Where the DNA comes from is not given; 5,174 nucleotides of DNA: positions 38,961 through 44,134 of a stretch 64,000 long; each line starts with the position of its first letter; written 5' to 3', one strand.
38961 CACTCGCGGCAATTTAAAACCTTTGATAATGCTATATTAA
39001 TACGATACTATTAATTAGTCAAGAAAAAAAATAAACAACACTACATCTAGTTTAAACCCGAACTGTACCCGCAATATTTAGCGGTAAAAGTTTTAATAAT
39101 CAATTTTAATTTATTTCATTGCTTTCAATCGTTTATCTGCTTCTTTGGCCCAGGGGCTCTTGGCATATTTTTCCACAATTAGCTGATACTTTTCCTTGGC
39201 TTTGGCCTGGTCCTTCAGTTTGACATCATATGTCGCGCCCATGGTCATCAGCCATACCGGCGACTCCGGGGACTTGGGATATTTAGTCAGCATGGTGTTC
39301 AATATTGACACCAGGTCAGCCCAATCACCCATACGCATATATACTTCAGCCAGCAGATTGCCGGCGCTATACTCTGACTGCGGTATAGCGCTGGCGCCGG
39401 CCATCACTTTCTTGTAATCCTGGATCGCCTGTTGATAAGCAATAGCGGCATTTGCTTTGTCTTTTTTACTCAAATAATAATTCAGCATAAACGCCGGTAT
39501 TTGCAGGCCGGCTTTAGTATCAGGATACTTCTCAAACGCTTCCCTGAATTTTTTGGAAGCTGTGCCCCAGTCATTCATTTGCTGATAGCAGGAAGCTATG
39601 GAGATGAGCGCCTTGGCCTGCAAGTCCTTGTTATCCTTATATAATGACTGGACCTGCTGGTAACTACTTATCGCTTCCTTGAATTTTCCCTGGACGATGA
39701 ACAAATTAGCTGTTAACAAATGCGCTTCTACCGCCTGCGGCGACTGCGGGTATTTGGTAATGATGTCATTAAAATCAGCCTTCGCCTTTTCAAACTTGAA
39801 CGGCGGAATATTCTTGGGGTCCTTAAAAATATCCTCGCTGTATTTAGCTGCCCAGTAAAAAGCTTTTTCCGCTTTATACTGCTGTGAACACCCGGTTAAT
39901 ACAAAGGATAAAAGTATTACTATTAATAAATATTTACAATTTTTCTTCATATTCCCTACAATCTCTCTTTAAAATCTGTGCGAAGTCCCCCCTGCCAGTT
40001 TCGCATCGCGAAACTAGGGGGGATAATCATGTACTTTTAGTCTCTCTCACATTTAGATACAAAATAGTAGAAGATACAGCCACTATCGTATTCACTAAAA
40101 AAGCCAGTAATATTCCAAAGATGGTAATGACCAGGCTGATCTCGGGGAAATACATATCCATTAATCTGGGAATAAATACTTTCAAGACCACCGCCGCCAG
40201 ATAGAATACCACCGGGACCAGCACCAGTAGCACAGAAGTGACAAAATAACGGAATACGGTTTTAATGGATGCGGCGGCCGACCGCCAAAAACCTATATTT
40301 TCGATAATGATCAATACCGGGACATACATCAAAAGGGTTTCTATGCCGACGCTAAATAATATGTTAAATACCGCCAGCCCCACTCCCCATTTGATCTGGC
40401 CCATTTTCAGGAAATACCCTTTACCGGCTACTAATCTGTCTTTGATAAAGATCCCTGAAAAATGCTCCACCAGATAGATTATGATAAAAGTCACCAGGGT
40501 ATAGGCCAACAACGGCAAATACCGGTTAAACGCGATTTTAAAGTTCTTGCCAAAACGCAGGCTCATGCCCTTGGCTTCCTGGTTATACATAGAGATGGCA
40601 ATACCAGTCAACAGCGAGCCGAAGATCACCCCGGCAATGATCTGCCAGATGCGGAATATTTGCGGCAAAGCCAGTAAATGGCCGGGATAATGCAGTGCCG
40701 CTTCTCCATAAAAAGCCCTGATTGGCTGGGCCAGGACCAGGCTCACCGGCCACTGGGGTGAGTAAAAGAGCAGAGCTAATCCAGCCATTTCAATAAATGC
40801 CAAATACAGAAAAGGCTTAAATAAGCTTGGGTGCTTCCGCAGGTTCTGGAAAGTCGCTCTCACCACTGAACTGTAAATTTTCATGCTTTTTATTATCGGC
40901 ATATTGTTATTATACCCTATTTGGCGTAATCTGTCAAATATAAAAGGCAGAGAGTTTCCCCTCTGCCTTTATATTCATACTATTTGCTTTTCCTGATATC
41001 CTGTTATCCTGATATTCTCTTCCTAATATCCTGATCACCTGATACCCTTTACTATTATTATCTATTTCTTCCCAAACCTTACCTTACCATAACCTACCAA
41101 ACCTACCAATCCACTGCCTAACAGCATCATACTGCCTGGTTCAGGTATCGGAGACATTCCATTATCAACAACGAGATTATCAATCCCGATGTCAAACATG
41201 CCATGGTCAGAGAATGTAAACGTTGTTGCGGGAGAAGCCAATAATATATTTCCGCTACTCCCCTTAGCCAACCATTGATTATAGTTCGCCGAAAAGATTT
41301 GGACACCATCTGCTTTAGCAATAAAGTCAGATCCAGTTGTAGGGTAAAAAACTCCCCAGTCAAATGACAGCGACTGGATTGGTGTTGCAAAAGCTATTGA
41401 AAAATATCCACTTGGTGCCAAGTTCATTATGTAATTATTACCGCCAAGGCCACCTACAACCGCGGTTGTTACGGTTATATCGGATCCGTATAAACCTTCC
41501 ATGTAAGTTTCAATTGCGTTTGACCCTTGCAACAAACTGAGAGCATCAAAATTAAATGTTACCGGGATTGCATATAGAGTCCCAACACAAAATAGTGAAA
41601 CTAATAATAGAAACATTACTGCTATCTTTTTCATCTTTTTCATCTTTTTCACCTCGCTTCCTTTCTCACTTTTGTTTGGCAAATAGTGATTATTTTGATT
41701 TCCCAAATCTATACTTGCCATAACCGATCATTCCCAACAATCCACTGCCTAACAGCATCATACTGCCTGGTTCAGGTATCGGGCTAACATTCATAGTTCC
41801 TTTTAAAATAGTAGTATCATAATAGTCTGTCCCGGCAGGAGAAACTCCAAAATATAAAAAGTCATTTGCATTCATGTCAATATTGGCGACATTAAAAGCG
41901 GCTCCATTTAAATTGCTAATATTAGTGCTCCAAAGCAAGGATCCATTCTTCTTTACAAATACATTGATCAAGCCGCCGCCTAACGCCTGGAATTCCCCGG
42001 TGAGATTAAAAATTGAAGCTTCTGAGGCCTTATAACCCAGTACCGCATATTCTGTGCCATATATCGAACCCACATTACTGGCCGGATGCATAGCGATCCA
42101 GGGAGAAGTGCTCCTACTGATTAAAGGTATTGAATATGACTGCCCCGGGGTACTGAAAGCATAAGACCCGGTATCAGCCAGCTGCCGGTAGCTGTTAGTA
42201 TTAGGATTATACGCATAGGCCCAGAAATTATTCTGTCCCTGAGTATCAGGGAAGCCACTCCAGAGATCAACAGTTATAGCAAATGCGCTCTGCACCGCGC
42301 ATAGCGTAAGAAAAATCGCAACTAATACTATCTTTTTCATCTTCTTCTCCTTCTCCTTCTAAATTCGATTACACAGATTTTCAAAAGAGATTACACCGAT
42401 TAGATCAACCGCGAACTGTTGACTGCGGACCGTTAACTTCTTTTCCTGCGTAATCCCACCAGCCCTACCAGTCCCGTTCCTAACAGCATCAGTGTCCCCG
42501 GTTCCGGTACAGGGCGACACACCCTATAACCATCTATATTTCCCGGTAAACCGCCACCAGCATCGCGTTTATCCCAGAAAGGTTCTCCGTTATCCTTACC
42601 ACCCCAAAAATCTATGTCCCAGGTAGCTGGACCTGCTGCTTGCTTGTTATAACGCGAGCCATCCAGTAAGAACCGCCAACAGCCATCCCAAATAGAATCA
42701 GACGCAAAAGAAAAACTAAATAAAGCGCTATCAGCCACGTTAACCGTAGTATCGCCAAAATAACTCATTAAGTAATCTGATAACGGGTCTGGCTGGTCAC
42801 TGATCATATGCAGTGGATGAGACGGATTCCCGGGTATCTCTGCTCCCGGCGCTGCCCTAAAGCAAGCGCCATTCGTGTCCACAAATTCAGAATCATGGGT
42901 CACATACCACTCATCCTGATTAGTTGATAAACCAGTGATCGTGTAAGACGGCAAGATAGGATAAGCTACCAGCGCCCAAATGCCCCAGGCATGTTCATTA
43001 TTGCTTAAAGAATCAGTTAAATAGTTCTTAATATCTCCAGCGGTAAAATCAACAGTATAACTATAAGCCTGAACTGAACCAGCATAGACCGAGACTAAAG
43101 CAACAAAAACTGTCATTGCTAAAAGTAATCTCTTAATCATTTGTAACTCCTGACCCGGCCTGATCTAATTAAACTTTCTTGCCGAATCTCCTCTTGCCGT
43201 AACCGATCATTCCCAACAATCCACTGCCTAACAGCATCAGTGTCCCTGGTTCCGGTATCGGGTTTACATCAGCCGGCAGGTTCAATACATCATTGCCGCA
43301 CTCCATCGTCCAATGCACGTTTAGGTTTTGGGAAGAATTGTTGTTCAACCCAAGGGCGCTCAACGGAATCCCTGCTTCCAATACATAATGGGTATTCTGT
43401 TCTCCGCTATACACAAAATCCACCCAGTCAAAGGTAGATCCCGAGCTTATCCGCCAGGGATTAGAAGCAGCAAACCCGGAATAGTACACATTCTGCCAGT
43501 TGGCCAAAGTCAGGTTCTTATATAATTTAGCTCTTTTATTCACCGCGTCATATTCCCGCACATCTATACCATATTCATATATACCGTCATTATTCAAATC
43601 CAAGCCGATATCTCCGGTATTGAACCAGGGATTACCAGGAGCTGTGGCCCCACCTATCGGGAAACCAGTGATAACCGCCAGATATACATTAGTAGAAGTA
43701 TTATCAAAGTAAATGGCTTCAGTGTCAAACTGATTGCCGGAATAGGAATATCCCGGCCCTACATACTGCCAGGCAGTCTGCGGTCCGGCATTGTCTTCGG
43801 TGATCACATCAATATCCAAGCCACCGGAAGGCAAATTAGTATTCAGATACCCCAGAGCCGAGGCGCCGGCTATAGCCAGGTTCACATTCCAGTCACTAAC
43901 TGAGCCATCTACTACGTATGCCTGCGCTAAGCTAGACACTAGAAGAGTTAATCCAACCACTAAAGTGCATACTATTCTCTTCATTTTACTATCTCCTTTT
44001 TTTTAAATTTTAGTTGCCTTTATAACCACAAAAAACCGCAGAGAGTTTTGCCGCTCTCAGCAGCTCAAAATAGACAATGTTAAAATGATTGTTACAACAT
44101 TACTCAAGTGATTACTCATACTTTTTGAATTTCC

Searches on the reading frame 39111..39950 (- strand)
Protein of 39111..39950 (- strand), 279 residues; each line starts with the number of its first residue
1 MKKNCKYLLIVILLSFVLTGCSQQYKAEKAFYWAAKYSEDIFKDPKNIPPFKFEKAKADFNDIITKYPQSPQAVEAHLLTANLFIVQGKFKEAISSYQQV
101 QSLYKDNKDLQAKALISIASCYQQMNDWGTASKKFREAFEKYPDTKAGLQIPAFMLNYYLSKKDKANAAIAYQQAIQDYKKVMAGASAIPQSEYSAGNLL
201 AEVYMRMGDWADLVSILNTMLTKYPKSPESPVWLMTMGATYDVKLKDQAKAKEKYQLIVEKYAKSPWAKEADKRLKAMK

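Call 13: search_protein_families(library=ncbifam, proteins=[window:39111-39950:-], max_evalue=0.00001)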
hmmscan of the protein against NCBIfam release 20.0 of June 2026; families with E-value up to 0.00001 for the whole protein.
window:39111-39950:- (279 aa): 8 families
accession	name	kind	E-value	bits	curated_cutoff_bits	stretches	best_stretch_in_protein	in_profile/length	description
TIGR02795.1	tol_pal_ybgF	equivalog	9.6e-26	90.7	90.1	2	52-147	17-111/119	tol-pal system protein YbgF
TIGR03302.1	OM_YfiO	subfamily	2.6e-20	72.9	81.4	1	6-110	2-106/239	outer membrane protein assembly factor BamD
NF008068.0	PRK10803.1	equivalog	3.7e-10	40.2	383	1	160-278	154-263/263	cell division protein CpoB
TIGR02917.1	PEP_TPR_lipo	equivalog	2.3e-09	35.7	312.2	0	52-193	174-310/899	XrtA/PEP-CTERM system TPR-repeat protein PrsT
NF008757.0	PRK11788.1-5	equivalog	1.3e-08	34.4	363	1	70-172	210-304/388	lipopolysaccharide assembly protein LapB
NF052312.1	T9SS_PorW_SprE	equivalog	3e-08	32.8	250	1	53-176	76-243/716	type IX secretion system periplasmic lipoprotein PorW/SprE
NF008756.0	PRK11788.1-4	equivalog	1.1e-06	28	474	1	68-171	208-303/389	lipopolysaccharide assembly protein LapB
NF008119.0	PRK10866.1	equivalog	2.6e-06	27.4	363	0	108-165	171-228/243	outer membrane protein assembly factor BamD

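Call 72: search_protein_families(library=pfam, proteins=[window:39111-39950:-], max_evalue=0.01)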
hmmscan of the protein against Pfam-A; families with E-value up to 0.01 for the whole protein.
window:39111-39950:- (279 aa): 21 families
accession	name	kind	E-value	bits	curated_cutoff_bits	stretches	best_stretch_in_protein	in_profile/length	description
PF13174.12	TPR_6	-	5.6e-19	67.9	26.3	0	114-145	2-33/33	Tetratricopeptide repeat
PF13428.12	TPR_14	-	2.7e-14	52.7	23.5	0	199-229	6-36/44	Tetratricopeptide repeat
PF13424.12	TPR_12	-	2.6e-12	47.2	30.1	1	81-142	10-75/77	Tetratricopeptide repeat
PF07719.23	TPR_2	-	2.3e-11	43.3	27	1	75-107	2-34/34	Tetratricopeptide repeat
PF13176.12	TPR_7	-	4.2e-11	42.5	27.9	0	199-221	4-26/36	Tetratricopeptide repeat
PF00515.34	TPR_1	-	5.4e-10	39.1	27.8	1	75-107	2-34/34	Tetratricopeptide repeat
PF14559.12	TPR_19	-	5.8e-09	36.6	25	0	171-229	6-60/68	Tetratricopeptide repeat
PF13432.12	TPR_16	-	6.7e-08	33.3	32.7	1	52-102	12-59/65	Tetratricopeptide repeat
PF13525.12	YfiO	-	2.2e-07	31.3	25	0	53-144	21-122/203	Outer membrane lipoprotein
PF25058.1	ARM_TT21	-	2.6e-07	31.2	27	0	111-180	56-124/155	Tetratricopeptide repeat protein 21 ARM repeat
PF09976.15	TPR_21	-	5e-06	26.8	25.5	1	6-181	9-178/193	Tetratricopeptide repeat-like domain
PF12895.13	ANAPC3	-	6.7e-05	23.5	27.2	0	70-131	19-75/82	Anaphase-promoting complex, cyclosome, subunit 3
PF13181.12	TPR_8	-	0.00078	19.9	25.7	0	81-107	8-34/34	Tetratricopeptide repeat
PF19440.5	TTC7_N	-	0.0011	18.5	27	1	50-102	74-127/386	Tetratricopeptide repeat protein 7 N-terminal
PF09613.16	HrpB1_HrpK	-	0.0013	18.8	29.3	0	71-137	42-106/126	Bacterial type III secretion protein (HrpB1_HrpK)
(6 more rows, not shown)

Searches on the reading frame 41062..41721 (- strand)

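Call 13: search_protein_families(library=ncbifam, proteins=[window:41062-41721:-], max_evalue=0.00001)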
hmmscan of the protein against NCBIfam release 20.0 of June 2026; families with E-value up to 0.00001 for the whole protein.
window:41062-41721:- (219 aa): 1 family
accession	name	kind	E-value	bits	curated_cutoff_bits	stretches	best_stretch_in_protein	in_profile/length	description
NF041538.1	PEP_EDSA_1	subfamily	3.9e-06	26.7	100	1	51-210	165-302/307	EDSAP-1 family PEP-CTERM protein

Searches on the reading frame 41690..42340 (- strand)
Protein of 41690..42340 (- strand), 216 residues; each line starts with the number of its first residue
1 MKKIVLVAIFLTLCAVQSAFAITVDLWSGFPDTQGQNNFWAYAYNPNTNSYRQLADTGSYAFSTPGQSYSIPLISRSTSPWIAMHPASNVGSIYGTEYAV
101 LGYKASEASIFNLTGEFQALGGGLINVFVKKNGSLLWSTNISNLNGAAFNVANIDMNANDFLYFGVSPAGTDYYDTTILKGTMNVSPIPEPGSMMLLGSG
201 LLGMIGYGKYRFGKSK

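Call 13: search_protein_families(library=ncbifam, proteins=[window:41690-42340:-], max_evalue=0.00001)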
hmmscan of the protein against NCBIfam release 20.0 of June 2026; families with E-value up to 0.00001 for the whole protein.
window:41690-42340:- (216 aa): 0 families

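Call 14: search_protein_families(library=pfam, proteins=[window:41690-42340:-], max_evalue=0.0001)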
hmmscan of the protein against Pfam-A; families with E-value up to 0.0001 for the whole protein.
window:41690-42340:- (216 aa): 1 family
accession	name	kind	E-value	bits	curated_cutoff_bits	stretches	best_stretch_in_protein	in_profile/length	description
PF07589.16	PEP-CTERM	-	1.1e-05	25.7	20.7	1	187-205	1-19/24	PEP-CTERM motif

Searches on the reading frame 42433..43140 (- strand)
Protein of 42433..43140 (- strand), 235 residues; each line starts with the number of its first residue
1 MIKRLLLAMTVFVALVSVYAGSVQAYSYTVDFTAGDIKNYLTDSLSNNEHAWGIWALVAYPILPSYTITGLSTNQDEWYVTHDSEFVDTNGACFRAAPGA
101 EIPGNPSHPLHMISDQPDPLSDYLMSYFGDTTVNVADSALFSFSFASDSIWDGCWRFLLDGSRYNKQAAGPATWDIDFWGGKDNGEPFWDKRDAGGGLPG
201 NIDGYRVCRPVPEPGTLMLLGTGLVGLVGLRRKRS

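Call 3: search_protein_families(library=pfam, proteins=[window:42433-43140:-], max_evalue=0.1)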
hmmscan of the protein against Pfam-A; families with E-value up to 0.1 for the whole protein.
window:42433-43140:- (235 aa): 2 families
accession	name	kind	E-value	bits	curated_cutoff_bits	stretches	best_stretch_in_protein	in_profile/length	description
PF07589.16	PEP-CTERM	-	1e-07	32.2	20.7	1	210-233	1-24/24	PEP-CTERM motif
PF18205.6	VPDSG-CTERM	-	0.041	14.2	25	1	216-234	8-26/26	VPDSG-CTERM motif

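Call 4: search_protein_families(library=ncbifam, proteins=[window:42433-43140:-], max_evalue=0.1)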
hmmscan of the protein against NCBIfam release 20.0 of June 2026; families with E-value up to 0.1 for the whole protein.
window:42433-43140:- (235 aa): 15 families
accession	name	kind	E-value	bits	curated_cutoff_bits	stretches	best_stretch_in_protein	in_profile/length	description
NF033554.9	floc_PepA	equivalog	8.8e-09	35.5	80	1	172-235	201-261/261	flocculation-associated PEP-CTERM protein PepA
NF038125.1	PEP_CTERM_THxN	subfamily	1.8e-07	31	85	1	211-234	223-246/246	THxN family PEP-CTERM protein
TIGR02595.1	PEP_CTERM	domain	2.9e-06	27.7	16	1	211-234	1-23/24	PEP-CTERM sorting domain-containing protein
NF041538.1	PEP_EDSA_1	subfamily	4e-06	26.7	100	1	209-234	282-307/307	EDSAP-1 family PEP-CTERM protein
NF038129.1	PEP_NF038129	equivalog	3.5e-05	23.7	65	1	208-234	168-194/194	NF038129 family PEP-CTERM protein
NF041927.1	Xrt_dep_XDP1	equivalog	6.7e-05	23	125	1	210-234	218-242/242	exosortase-dependent surface protein XDP1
NF038120.1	PEP_CTERM_QFxxD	subfamily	0.0015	18.5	80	1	208-233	190-215/215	NF038120 family PEP-CTERM protein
NF033947.0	PEP-cistern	hypoth_equivalog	0.0024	17.7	60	1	204-233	166-195/195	cistern family PEP-CTERM protein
NF038126.1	PEP_CTERM_FxDxF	subfamily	0.0043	17.3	50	1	207-232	138-165/165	FxDxF family PEP-CTERM protein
NF038118.1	PEP_CTERM_CCXG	equivalog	0.005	16.5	90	1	210-234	175-199/199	CCXG family PEP-CTERM protein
NF038124.1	PEP_CTERM_TLD_A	exception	0.0098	15.5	100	1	202-233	203-234/235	PEP_CTERM-anchored TLD domain-containing protein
TIGR03778.1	VPDSG_CTERM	subfamily_domain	0.015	15.5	22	1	216-233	7-24/24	VPDSG-CTERM sorting domain-containing protein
NF038119.1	PEP_CTERM_MHFG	equivalog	0.026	14.8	100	1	205-234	230-259/260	MHFG family PEP-CTERM protein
NF035944.1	PEPxxWA-CTERM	domain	0.044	13.7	35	1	211-232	1-23/24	PEPxxWA-CTERM sorting domain-containing protein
TIGR03370.1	VPLPA-CTERM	domain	0.095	12.7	25.35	0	218-234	8-24/25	VPLPA-CTERM sorting domain-containing protein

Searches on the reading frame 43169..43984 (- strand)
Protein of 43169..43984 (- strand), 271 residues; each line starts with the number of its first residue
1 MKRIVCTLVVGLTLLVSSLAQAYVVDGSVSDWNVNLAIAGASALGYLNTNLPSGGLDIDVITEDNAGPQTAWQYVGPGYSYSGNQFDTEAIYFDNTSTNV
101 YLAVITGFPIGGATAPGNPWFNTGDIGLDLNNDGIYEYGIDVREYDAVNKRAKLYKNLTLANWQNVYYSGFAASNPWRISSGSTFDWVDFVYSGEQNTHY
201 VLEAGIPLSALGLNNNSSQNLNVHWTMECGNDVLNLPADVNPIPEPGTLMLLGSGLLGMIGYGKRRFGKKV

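Call 3: search_protein_families(library=pfam, proteins=[window:43169-43984:-], max_evalue=0.1)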
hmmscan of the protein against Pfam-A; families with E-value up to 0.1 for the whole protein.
window:43169-43984:- (271 aa): 1 family
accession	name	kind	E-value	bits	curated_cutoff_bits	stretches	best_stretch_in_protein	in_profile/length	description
PF07589.16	PEP-CTERM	-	5.6e-06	26.7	20.7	1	242-265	1-23/24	PEP-CTERM motif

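Call 4: search_protein_families(library=ncbifam, proteins=[window:43169-43984:-], max_evalue=0.1)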
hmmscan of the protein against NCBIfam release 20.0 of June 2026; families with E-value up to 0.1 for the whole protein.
window:43169-43984:- (271 aa): 9 families
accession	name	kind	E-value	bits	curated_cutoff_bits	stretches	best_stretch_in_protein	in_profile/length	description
NF038125.1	PEP_CTERM_THxN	subfamily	5.1e-06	26.2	85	1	224-265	201-245/246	THxN family PEP-CTERM protein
NF041538.1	PEP_EDSA_1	subfamily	7.7e-06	25.8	100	1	239-266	279-307/307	EDSAP-1 family PEP-CTERM protein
NF033554.9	floc_PepA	equivalog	0.00047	20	80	1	91-266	124-260/261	flocculation-associated PEP-CTERM protein PepA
NF041927.1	Xrt_dep_XDP1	equivalog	0.00089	19.3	125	1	241-266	217-242/242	exosortase-dependent surface protein XDP1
TIGR02595.1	PEP_CTERM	domain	0.0014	19.3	16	1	243-266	1-23/24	PEP-CTERM sorting domain-containing protein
NF038129.1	PEP_NF038129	equivalog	0.0017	18.2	65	1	235-266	163-194/194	NF038129 family PEP-CTERM protein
NF038120.1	PEP_CTERM_QFxxD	subfamily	0.011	15.6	80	1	239-261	189-211/215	NF038120 family PEP-CTERM protein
NF033947.0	PEP-cistern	hypoth_equivalog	0.027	14.2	60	1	228-263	159-193/195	cistern family PEP-CTERM protein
NF038126.1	PEP_CTERM_FxDxF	subfamily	0.048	13.9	50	0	239-266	138-164/165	FxDxF family PEP-CTERM protein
